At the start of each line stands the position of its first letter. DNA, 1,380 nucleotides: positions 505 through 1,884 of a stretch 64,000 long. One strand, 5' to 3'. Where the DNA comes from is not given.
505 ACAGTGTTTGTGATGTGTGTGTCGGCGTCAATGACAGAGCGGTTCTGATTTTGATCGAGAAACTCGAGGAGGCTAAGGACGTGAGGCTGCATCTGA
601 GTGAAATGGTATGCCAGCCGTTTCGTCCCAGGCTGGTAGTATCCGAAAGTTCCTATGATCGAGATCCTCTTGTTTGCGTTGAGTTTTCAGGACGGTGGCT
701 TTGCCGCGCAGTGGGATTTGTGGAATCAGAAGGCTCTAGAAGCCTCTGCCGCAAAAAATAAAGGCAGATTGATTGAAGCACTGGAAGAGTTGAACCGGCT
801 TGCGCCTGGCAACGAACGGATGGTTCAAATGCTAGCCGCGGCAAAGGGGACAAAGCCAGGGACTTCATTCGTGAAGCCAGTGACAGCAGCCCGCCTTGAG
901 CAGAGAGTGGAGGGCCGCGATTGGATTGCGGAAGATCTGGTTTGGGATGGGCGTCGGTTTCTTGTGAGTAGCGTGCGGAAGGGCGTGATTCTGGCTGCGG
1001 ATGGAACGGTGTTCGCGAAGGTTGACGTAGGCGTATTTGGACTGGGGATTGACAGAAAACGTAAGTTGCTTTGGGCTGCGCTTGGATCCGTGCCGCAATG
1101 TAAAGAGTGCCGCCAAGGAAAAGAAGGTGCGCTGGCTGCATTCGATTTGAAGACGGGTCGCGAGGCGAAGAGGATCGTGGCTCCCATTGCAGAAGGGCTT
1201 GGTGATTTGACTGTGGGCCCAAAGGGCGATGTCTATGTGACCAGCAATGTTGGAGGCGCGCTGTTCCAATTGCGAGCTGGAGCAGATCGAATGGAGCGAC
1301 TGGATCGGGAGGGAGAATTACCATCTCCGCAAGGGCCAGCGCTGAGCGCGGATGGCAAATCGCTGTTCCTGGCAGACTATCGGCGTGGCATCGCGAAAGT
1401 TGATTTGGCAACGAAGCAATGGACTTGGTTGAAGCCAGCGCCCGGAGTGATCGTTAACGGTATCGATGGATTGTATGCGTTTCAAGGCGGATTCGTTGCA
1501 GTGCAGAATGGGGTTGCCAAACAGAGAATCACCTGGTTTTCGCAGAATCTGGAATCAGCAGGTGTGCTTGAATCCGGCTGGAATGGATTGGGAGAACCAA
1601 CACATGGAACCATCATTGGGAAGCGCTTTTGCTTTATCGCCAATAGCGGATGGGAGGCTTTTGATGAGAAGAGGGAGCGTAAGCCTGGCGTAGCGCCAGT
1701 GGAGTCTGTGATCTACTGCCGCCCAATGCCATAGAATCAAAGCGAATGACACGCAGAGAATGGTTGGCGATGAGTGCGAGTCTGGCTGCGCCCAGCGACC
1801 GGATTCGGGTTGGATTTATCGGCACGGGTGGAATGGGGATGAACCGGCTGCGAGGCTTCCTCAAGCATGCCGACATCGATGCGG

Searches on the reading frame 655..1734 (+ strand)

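Call 112: search_protein_families(library=padloc, alignment_id=A4, max_evalue=0.00001)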
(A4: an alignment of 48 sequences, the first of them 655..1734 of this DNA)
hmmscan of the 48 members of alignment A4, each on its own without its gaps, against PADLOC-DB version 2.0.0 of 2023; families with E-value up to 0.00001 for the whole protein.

A. member 1, window:655-1734:+ (359 aa): 0 families

B. families by the number of members that match (of 48 scanned): 35 families (the first 25 are shown)
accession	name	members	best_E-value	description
PDLC04061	PD-T4-6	1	1.1e-87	-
PDLC04042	PD-T4-6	1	3.9e-83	-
PDLC04053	PD-T4-6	1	5e-82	-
PDLC04060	PD-T4-6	1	4.8e-77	-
PDLC04043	PD-T4-6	1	1.7e-73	-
PDLC04039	PD-T4-6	1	1e-72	-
PDLC04054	PD-T4-6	1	1.2e-68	-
PDLC04041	PD-T4-6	1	2.7e-68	-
PDLC04052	PD-T4-6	1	1.3e-67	-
PDLC04138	mad6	1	7.7e-67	mads_6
PDLC04057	PD-T4-6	1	2.9e-66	-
PDLC04047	PD-T4-6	1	1.2e-65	-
PDLC01088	C3a189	1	7.9e-65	kinase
PDLC04040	PD-T4-6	1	5.7e-64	-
PDLC04048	PD-T4-6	1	2e-61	-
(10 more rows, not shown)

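Call 113: search_protein_families(library=pfam, alignment_id=A4, max_evalue=1e-8)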
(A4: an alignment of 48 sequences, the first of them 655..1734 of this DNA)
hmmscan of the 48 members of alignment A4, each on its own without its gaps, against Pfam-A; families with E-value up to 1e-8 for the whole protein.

A. member 1, window:655-1734:+ (359 aa): 0 families

B. families by the number of members that match (of 48 scanned): 63 families (the first 25 are shown)
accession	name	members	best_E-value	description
PF00561.26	Abhydrolase_1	3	5.1e-20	alpha/beta hydrolase fold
PF00326.27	Peptidase_S9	2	2.9e-65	Prolyl oligopeptidase family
PF06439.18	3keto-disac_hyd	2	2.1e-50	3-keto-disaccharide hydrolase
PF13378.12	MR_MLE_C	2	1e-49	Enolase C-terminal domain-like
PF01408.29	GFO_IDH_MocA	2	1.1e-23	Oxidoreductase family, NAD-binding Rossmann fold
PF12697.13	Abhydrolase_6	2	8.1e-22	Alpha/beta hydrolase family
PF20434.5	BD-FAE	2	1.4e-21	BD-FAE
PF05199.19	GMC_oxred_C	2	1.9e-21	GMC oxidoreductase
PF12146.15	Hydrolase_4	2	1.5e-13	Serine aminopeptidase, S33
PF00330.25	Aconitase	1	8.5e-164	Aconitase family (aconitate hydratase)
PF07394.17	DUF1501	1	7e-148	Protein of unknown function (DUF1501)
PF02781.21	G6PD_C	1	2.6e-118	Glucose-6-phosphate dehydrogenase, C-terminal domain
PF00152.25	tRNA-synt_2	1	1.1e-116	tRNA synthetases class II (D, K and N)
PF10282.15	Lactonase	1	1.3e-108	Lactonase, 7-bladed beta-propeller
PF00920.27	ILVD_EDD_N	1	3.1e-106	Dihydroxy-acid/6-phosphogluconate dehydratase N-terminal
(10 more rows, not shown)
